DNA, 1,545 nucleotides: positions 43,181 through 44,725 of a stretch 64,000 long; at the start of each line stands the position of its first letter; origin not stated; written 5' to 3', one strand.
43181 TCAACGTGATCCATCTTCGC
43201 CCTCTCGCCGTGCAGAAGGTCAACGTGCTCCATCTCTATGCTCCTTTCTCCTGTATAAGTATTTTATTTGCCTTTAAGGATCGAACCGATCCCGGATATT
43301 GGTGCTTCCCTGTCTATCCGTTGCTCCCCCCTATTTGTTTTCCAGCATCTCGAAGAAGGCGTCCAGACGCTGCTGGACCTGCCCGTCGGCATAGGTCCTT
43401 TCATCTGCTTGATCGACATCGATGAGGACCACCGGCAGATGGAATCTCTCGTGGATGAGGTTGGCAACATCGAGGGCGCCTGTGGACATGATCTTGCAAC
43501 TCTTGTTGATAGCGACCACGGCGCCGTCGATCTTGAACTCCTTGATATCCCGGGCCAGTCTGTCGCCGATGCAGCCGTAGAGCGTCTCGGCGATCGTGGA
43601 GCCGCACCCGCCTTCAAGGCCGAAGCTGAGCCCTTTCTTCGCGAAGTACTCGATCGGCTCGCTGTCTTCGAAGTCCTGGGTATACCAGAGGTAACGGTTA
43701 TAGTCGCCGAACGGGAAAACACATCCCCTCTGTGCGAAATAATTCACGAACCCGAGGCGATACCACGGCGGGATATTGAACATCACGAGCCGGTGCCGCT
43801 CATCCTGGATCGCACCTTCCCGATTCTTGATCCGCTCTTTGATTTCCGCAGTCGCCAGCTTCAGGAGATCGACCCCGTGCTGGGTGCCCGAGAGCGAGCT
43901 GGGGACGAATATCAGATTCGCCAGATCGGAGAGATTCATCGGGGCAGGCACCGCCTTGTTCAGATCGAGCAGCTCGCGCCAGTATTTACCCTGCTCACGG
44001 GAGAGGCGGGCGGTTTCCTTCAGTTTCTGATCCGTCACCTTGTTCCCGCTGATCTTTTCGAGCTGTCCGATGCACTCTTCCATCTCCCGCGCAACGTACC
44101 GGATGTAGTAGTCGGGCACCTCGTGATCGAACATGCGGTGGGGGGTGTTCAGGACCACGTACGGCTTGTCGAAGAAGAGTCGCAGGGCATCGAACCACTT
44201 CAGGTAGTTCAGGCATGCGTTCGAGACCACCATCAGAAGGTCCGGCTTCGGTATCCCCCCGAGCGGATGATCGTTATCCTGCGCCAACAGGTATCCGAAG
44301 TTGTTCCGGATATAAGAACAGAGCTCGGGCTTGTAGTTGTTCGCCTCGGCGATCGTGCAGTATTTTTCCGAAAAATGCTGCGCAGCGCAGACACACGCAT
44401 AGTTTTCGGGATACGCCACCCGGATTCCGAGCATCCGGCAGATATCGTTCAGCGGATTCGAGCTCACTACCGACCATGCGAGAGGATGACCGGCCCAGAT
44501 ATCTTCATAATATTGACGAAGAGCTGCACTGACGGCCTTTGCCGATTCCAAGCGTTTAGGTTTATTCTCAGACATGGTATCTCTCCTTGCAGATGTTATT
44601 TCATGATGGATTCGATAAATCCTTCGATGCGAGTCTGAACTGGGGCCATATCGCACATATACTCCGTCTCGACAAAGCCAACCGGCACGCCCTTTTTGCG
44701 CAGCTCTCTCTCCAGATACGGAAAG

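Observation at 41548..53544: Sigma-54-driven operon with two paralogous HAD/BCR-type alpha-beta pairs but only one HgdC-type ATPase, plus CoA ligase, crotonase and TRAP transporter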

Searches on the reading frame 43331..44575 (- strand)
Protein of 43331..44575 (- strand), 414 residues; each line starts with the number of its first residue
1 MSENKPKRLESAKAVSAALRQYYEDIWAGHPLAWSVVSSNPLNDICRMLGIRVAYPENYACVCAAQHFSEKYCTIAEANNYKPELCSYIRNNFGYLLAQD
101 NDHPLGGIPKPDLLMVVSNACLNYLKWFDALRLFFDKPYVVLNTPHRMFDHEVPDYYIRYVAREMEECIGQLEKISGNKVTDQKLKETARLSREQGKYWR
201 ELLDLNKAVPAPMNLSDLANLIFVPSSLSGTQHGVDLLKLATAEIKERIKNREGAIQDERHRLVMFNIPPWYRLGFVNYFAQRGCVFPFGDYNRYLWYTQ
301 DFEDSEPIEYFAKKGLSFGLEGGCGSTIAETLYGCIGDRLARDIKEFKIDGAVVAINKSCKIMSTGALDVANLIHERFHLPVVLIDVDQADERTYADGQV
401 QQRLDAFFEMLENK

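Call 4: search_protein_families(library=pfam, proteins=[window:43331-44575:-])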
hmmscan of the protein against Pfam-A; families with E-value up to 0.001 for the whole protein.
window:43331-44575:- (414 aa): 1 family
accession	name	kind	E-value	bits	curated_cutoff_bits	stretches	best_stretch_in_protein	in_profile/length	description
PF06050.19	HGD-D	-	1.6e-60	206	28.4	1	61-411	16-342/342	2-hydroxyglutaryl-CoA dehydratase, D-component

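Call 5: search_protein_families(library=ncbifam, proteins=[window:43331-44575:-])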
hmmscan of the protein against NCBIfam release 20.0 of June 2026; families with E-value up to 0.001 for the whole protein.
window:43331-44575:- (414 aa): 5 families
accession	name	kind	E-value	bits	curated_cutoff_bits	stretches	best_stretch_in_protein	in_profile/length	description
NF052455.1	HyiscapDhHadB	equivalog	5.4e-61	206.4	750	1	11-414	4-397/398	(R)-2-hydroxyisocaproyl-CoA dehydratase subunit alpha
TIGR02260.1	benz_CoA_red_B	equivalog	1.4e-30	106.3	486.55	1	39-411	39-413/413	benzoyl-CoA reductase subunit B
TIGR03191.1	benz_CoA_bzdO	equivalog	4e-27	95.5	448.6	2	39-286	38-285/430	benzoyl-CoA reductase, bzd-type, subunit O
NF040772.1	double_cubane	equivalog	3.4e-20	72.4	350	2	71-268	49-236/372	double-cubane-cluster-containing anaerobic reductase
NF052456.1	HyiscapDhHadC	equivalog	9.6e-07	28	700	0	337-411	302-372/372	(R)-2-hydroxyisocaproyl-CoA dehydratase subunit beta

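Call 17: search_solved_structures(query=window:43331-44575:-, max_evalue=0.001)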
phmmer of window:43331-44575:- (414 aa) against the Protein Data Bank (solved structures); distinct sequences matched with E-value up to 0.001: 3.
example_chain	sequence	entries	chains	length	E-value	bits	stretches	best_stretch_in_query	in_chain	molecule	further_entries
3o3m_A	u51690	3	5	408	2.8e-45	158.2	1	22-413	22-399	alpha subunit 2-hydroxyisocaproyl-CoA dehydratase | alpha-subunit 2-hydroxyisocaproyl-CoA dehydratase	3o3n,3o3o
9g87_A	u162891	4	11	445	2.7e-31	112.1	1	29-411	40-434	3-methylbenzoyl-CoA reductase beta subunit MbdO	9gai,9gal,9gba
8s02_A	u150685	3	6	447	2.8e-28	102.2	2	56-287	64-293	BzdO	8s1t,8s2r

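Call 23: find_homologous_proteins(query=window:43331-44575:-, max_evalue=1e-20)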
Query window:43331-44575:- (414 aa): 24 proteins with E <= 1e-20 among 5123 candidates.
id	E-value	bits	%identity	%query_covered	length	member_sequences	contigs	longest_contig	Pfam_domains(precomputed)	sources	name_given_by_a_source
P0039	2.5e-283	957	98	100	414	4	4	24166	PF06050.20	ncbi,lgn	-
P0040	2.6e-236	802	81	99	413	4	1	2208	PF06050.20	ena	-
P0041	1.6e-218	744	73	99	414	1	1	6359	PF06050.20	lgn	-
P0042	4.6e-214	729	72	99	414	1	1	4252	PF06050.20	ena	-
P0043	1.2e-213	728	72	98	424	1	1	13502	PF06050.20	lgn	-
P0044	2.7e-211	720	72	99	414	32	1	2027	PF06050.20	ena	-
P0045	1.9e-210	717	70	99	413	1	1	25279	PF06050.20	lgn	-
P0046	3.1e-209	713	71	99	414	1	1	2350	PF06050.20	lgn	-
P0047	3.3e-206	703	68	99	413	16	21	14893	PF06050.20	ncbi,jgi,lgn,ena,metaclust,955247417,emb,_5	jgi:benzoyl-CoA reductase/2-hydroxyglutaryl-CoA dehydratase subunit BcrC/BadD/HgdB|metaclust:\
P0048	1.6e-205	701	72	99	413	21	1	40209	PF06050.20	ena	-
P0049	2.7e-199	680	69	99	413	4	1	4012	PF06050.20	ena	-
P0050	3.2e-199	680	71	99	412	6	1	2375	PF06050.20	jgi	jgi:benzoyl-CoA reductase/2-hydroxyglutaryl-CoA dehydratase subunit BcrC/BadD/HgdB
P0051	8.7e-194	662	68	98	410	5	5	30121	PF06050.20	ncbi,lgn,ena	-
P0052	1.1e-189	649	66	98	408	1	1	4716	PF06050.20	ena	-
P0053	5.7e-185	633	66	99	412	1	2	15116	PF06050.20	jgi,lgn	-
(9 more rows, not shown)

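Call 24: find_encoding_contigs(protein=P0048, flank=10000, max_places=2)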
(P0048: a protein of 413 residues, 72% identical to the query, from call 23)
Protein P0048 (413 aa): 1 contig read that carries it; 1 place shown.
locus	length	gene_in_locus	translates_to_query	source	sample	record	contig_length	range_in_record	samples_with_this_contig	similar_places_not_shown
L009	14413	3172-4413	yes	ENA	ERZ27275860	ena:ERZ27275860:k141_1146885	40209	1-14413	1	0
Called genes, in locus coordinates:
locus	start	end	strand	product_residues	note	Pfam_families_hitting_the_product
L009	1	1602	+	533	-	?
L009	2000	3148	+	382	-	PF06050:HGD-D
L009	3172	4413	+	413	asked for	PF06050:HGD-D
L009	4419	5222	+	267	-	PF01869:BcrAD_BadFG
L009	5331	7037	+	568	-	PF00501:AMP-binding, PF13193:AMP-binding_C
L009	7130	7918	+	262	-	PF00378:ECH_1, PF16113:ECH_2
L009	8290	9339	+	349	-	PF03480:DctP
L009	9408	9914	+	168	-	PF04290:DctQ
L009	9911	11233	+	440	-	PF06808:DctM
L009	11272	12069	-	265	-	PF03328:HpcH_HpaI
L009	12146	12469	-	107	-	PF10370:Rv2993c-like_N (weak), PF01557:FAA_hydrolase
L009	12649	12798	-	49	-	-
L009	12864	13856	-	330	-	PF01557:FAA_hydrolase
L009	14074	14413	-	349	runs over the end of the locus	PF21948:LplA-B_cat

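Call 25: find_encoding_contigs(protein=P0051, flank=10000, max_places=2)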
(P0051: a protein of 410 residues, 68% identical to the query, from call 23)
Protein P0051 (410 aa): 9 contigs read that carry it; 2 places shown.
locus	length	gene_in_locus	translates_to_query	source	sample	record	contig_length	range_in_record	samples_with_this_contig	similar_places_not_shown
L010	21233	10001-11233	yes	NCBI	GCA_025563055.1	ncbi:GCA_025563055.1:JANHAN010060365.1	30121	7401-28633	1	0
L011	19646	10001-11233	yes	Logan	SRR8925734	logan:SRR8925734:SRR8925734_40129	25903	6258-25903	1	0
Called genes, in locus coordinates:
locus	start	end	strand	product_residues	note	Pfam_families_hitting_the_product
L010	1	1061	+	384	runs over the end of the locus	PF02771:Acyl-CoA_dh_N, PF02770:Acyl-CoA_dh_M, PF00441:Acyl-CoA_dh_1, PF08028:Acyl-CoA_dh_2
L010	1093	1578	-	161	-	-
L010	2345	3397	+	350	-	PF03480:DctP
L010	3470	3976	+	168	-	PF04290:DctQ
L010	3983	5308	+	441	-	PF06808:DctM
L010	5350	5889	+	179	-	PF04290:DctQ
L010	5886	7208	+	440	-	PF06808:DctM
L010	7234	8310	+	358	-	PF03480:DctP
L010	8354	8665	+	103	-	PF03992:ABM (weak)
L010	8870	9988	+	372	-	PF06050:HGD-D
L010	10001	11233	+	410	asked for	PF06050:HGD-D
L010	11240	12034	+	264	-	PF01869:BcrAD_BadFG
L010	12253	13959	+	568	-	PF00501:AMP-binding, PF13193:AMP-binding_C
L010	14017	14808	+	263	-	PF00378:ECH_1, PF16113:ECH_2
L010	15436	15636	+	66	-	-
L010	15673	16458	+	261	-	PF00378:ECH_1, PF16113:ECH_2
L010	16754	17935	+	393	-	PF00108:Thiolase_N, PF00109:ketoacyl-synt, PF02803:Thiolase_C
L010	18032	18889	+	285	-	PF02737:3HCDH_N, PF00725:3HCDH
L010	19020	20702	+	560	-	PF01642:MM_CoA_mutase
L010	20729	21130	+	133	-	PF02310:B12-binding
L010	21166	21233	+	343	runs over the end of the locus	PF03308:MeaB, PF20720:nSTAND3 (faint)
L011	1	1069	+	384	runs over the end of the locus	PF02771:Acyl-CoA_dh_N, PF02770:Acyl-CoA_dh_M, PF00441:Acyl-CoA_dh_1, PF08028:Acyl-CoA_dh_2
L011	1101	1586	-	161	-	-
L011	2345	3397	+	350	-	PF03480:DctP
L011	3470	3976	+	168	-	PF04290:DctQ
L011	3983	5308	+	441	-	PF06808:DctM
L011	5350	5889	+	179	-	PF04290:DctQ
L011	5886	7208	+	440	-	PF06808:DctM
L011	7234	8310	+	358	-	PF03480:DctP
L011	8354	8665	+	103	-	PF03992:ABM (weak)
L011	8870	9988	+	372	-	PF06050:HGD-D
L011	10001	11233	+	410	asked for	PF06050:HGD-D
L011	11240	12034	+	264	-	PF01869:BcrAD_BadFG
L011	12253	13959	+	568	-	PF00501:AMP-binding, PF13193:AMP-binding_C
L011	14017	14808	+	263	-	PF00378:ECH_1, PF16113:ECH_2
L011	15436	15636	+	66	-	-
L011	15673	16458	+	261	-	PF00378:ECH_1, PF16113:ECH_2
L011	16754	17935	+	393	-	PF00108:Thiolase_N, PF00109:ketoacyl-synt, PF02803:Thiolase_C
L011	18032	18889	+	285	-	PF02737:3HCDH_N, PF00725:3HCDH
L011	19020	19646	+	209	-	?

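Call 26: find_encoding_contigs(protein=P0045, flank=10000, max_places=2)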
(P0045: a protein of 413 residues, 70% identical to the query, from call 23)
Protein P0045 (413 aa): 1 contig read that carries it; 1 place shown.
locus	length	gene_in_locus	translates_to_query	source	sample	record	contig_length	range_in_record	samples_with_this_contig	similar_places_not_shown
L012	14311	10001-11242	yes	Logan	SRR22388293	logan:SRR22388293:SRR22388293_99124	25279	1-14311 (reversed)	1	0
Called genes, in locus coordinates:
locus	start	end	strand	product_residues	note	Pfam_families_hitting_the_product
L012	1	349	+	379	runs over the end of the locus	PF07690:MFS_1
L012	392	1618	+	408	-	PF06253:MTTB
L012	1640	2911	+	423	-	PF09861:Lar_N, PF21113:LarA_C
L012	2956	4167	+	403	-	PF01208:URO-D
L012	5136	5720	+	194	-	PF13560:HTH_31, PF01381:HTH_3, PF12844:HTH_19 (weak), PF13443:HTH_26, PF07883:Cupin_2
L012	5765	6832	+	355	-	PF03480:DctP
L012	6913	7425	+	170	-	PF04290:DctQ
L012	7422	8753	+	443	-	PF06808:DctM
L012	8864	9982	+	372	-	PF06050:HGD-D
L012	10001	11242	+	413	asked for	PF06050:HGD-D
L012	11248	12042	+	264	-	PF01869:BcrAD_BadFG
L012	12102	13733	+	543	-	PF00501:AMP-binding, PF13193:AMP-binding_C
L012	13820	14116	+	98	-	PF07045:DUF1330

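Call 32: find_related_loci(query=A1, collection=genome_contigs, flank=10000)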
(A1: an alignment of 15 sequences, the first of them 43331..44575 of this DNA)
Query A1 (414 aa) in genome_contigs; peptide patterns used: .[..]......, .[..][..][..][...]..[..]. (x = any residue, [..] = any of these).
36 stretches matched a pattern; 25 encode a relative of the query (tblastn E <= 1e-3); 25 distinct loci.
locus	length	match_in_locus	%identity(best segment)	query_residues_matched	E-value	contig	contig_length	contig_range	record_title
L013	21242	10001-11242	98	1-414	0e+0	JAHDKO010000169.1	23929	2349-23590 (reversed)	MAG: Deltaproteobacteria bacterium isolate LM3-B1m k141_57098, whole genome shotgun sequence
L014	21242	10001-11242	98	1-414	0e+0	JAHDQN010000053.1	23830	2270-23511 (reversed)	MAG: Deltaproteobacteria bacterium isolate SM3-B3m k141_38897, whole genome shotgun sequence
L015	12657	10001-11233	72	1-411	0e+0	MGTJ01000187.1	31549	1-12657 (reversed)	MAG: Desulfobacterales bacterium RIFOXYA12_FULL_46_15 rifixya3_full_scaffold_593, whole genome shotgun sequence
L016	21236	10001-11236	68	1-412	0e+0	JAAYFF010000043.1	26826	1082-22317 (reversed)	MAG: Bacillota bacterium isolate AS07pgkLD_49 93523_AS07, whole genome shotgun sequence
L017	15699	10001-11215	68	7-411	0e+0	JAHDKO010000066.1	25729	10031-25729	MAG: Deltaproteobacteria bacterium isolate LM3-B1m k141_96381, whole genome shotgun sequence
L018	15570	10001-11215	67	7-411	0e+0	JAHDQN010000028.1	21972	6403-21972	MAG: Deltaproteobacteria bacterium isolate SM3-B3m k141_1348, whole genome shotgun sequence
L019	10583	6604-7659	69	1-352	4e-180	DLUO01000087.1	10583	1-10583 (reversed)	MAG TPA_asm: Bacillota bacterium isolate UBA9862 contig_20981, whole genome shotgun sequence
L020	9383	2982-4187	44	3-411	7e-122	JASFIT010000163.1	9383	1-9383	MAG: Desulfobacteraceae bacterium isolate D0608S20remetaG_Bin_205 D0608S20remetaG_FD_scaffold_1936_c1, whole genome shot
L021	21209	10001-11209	43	1-410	1e-120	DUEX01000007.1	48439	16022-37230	MAG TPA_asm: Dehalococcoidia bacterium isolate W265 Contig7, whole genome shotgun sequence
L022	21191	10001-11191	41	5-411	6e-115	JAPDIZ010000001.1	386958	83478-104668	MAG: Candidatus Bathyarchaeota archaeon isolate S4B2_HD70 c_000000000005, whole genome shotgun sequence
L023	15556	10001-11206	42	3-411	6e-115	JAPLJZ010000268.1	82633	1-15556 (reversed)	MAG: Deltaproteobacteria bacterium isolate LacPavin_0419_WC70S_MAG_52_23 LacPavin_0419_WC70S_scaffold_199674, whole geno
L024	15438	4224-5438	41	1-411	2e-113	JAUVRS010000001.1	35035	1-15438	MAG: Desulfobacteraceae bacterium isolate CSMAG_720 CSMAG_720_k127_802671_length_35035_cov_193.4924, whole genome shotgu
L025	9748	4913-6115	42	4-411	6e-112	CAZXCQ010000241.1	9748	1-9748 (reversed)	MAG TPA_asm: uncultured Desulfobacteraceae bacterium isolate SRP323688_co1_244 genome assembly, contig: NODE_10320_lengt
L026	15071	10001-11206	41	3-411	2e-108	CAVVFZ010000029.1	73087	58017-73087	MAG: uncultured delta proteobacterium isolate MFD01721.bin.1.133 genome assembly, contig: contig_59514, whole genome sho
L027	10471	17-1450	40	1-414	1e-108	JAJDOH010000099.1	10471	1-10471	MAG: Deltaproteobacteria bacterium isolate MASpbin.1 k141_2901903, whole genome shotgun sequence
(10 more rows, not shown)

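Call 45: search_solved_structures(query=L012:5765-6832:+, max_evalue=1e-20)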
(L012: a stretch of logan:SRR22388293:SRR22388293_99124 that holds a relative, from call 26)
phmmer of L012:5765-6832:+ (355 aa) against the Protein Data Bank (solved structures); distinct sequences matched with E-value up to 1e-20: 10.
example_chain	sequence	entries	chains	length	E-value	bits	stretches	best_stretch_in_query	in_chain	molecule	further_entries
4pet_A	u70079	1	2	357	6.5e-52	180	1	30-348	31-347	Extracellular solute-binding protein, family 7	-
7ug8_A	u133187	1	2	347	2.8e-49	171.4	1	28-351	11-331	Ketoacid-binding protein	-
5cm6_A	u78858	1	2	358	5.5e-46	160.5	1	45-344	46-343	TRAP dicarboxylate transporter-DctP subunit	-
2hzk_A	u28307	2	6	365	8.4e-43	150.1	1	26-343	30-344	TRAP-T family sorbitol/mannitol transporter, periplasmic binding protein, SmoM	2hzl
4yzz_A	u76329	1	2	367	2e-39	139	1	21-335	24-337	TRAP TRANSPORTER SOLUTE BINDING PROTEIN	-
4yic_A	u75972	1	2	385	2.3e-39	138.7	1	21-335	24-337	TRAP TRANSPORTER SOLUTE BINDING PROTEIN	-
2zzv_A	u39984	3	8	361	2.9e-37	131.9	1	27-338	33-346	ABC transporter, solute-binding protein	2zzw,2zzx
4pe3_A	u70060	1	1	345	5.7e-32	114.5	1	30-330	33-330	TRAP dicarboxylate transporter-DctP subunit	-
7e9y_A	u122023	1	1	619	2.3e-29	105.9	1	28-210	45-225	Lactate-binding periplasmic protein TTHA0766,Lactate-binding periplasmic protein TTHA0766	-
8zmz_A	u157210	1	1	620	1.2e-26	96.9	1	28-242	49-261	Lactate-binding periplasmic protein TTHA0766,Red fluorescent protein drFP583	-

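Call 81: find_encoding_contigs(protein=P0043, flank=8000, max_places=1)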
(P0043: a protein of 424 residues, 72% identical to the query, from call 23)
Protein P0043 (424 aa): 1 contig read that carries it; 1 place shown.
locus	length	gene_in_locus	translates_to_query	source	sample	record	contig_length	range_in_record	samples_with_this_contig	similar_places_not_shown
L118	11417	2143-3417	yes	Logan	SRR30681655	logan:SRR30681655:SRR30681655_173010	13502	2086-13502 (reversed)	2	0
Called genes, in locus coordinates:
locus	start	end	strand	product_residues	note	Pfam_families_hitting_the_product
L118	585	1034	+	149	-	-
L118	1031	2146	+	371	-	PF06050:HGD-D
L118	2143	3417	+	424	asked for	PF06050:HGD-D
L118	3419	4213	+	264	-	PF01869:BcrAD_BadFG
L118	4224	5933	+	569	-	PF00501:AMP-binding, PF13193:AMP-binding_C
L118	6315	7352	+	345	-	PF03480:DctP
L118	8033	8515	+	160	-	PF04290:DctQ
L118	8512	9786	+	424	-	PF06808:DctM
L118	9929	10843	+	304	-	PF03547:Mem_trans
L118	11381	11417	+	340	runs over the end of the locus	PF08240:ADH_N, PF16912:Glu_dehyd_C (weak), PF00107:ADH_zinc_N, PF13602:ADH_zinc_N_2 (weak)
